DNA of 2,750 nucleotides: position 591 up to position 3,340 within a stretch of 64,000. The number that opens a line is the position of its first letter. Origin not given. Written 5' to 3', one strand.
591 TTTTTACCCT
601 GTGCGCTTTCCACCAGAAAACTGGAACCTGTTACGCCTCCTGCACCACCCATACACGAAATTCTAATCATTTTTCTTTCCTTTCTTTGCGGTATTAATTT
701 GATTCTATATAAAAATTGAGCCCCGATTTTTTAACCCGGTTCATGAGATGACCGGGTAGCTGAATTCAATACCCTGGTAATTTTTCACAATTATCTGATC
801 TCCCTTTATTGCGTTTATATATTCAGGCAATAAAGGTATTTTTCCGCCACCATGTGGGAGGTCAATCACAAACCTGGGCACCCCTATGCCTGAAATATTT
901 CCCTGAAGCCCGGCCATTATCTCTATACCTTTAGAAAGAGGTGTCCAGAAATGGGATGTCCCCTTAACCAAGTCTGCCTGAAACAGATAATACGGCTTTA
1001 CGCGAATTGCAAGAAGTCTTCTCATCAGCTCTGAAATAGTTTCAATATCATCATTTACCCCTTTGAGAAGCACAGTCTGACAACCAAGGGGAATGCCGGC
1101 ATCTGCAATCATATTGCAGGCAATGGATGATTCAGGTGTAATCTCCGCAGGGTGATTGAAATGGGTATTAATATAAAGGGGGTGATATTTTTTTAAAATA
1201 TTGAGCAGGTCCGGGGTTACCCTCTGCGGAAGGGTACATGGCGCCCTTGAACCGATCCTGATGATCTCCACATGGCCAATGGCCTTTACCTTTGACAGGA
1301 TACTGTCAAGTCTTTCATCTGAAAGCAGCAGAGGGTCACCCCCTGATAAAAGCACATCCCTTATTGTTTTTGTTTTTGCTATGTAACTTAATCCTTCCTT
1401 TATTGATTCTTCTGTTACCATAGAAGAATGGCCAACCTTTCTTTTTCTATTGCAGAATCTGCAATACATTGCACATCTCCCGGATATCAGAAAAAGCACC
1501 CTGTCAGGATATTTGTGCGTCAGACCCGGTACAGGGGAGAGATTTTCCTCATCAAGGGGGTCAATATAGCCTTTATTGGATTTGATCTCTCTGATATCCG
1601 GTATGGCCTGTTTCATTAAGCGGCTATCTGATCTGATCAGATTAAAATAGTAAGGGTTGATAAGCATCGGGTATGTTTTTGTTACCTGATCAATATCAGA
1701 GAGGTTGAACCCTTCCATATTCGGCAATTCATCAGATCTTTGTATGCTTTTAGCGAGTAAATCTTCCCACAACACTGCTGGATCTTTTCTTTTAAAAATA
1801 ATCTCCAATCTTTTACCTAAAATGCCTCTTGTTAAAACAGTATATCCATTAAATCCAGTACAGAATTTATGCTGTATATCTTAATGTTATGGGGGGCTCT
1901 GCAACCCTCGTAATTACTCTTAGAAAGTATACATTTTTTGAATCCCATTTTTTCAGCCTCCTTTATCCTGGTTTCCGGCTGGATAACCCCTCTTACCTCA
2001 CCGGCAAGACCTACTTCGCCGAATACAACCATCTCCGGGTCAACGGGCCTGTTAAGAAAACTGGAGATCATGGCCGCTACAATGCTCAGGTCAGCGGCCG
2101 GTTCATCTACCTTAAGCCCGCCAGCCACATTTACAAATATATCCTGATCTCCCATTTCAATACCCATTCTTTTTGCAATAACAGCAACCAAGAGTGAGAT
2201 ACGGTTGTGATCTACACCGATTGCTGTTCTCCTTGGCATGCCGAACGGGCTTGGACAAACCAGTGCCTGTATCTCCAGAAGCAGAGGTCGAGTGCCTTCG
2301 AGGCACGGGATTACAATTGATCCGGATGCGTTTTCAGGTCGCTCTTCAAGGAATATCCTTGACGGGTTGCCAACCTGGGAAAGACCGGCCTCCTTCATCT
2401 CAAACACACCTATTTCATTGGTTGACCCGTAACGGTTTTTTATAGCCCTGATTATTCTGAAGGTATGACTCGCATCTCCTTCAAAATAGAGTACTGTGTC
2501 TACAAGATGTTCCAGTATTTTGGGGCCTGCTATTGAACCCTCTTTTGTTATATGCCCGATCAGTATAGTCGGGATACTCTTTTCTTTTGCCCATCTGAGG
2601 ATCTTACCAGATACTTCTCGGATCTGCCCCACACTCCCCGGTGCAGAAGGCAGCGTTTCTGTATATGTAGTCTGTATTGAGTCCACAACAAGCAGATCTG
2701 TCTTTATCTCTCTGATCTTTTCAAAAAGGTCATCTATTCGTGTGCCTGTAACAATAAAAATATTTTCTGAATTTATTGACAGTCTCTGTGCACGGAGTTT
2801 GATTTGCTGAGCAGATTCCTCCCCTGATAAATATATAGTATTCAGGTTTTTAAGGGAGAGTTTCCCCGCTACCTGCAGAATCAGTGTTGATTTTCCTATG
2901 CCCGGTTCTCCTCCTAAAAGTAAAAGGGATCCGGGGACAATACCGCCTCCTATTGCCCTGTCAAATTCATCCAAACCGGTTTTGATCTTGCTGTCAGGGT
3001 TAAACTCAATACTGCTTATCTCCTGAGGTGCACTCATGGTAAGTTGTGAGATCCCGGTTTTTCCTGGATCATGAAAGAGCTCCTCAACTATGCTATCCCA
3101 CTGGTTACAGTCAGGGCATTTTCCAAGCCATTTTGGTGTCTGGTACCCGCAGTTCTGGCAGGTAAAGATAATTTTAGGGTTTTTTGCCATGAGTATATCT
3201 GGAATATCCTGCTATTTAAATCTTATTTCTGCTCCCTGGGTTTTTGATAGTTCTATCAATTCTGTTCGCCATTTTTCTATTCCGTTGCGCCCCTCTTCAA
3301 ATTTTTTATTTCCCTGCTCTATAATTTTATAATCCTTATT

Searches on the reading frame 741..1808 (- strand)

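Call 56: search_protein_families(library=pfam, proteins=[window:741-1808:-], max_evalue=0.00001)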
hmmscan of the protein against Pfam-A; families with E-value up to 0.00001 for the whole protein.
window:741-1808:- (355 aa): 2 families
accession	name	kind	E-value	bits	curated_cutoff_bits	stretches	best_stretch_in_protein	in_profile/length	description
PF12544.13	LAM_C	-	1.5e-14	54.7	26.7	1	299-352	2-55/127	Lysine-2,3-aminomutase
PF04055.27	Radical_SAM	-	7.3e-14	52.7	29.5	1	108-259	3-163/166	Radical SAM superfamily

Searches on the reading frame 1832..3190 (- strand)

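Call 56: search_protein_families(library=pfam, proteins=[window:1832-3190:-], max_evalue=0.00001)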
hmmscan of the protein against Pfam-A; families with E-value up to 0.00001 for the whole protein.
window:1832-3190:- (452 aa): 6 families
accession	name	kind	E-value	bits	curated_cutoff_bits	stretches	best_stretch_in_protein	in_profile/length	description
PF06745.19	ATPase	-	1e-16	61.5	26.6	1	69-143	1-76/231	KaiC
PF18073.7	Zn_ribbon_LapB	-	7.6e-13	48.3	25.7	1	9-36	1-28/28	Rubredoxin metal binding domain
PF13481.12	AAA_25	-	4.9e-11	43.1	27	1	66-218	12-194/195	AAA domain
PF03796.21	DnaB_C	-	3.3e-10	40.2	27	1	69-134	2-67/255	DnaB-like helicase C terminal domain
PF13541.12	ChlI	-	6.1e-09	36.3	27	1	336-426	30-121/121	Subunit ChlI of Mg-chelatase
PF05362.19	Lon_C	-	3.1e-06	27.4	21.1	1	347-429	92-175/205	Lon protease (S16) C-terminal proteolytic domain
